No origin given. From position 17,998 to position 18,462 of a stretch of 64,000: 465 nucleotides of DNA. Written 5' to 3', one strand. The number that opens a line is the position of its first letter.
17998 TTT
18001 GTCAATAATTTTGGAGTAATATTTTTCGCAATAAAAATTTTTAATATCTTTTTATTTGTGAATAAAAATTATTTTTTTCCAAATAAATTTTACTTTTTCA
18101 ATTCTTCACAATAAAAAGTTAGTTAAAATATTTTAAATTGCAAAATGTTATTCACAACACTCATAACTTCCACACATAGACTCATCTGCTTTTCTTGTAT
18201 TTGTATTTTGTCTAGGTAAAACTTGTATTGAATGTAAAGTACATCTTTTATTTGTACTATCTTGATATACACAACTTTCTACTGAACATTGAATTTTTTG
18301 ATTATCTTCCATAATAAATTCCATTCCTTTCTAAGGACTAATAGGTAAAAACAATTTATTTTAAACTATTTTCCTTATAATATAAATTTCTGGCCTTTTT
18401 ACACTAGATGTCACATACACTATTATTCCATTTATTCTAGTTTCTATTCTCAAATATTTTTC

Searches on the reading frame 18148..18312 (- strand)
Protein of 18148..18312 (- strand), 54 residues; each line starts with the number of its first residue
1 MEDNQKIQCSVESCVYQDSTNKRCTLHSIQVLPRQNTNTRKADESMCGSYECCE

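Call 52: search_protein_families(library=pfam, proteins=[window:18148-18312:-], max_evalue=0.01)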
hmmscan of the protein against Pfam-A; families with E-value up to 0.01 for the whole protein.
window:18148-18312:- (54 aa): 1 family
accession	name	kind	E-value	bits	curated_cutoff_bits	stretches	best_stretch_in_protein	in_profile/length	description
PF07561.16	DUF1540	-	7.2e-10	39.2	22.1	1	7-50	1-40/40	Domain of Unknown Function (DUF1540)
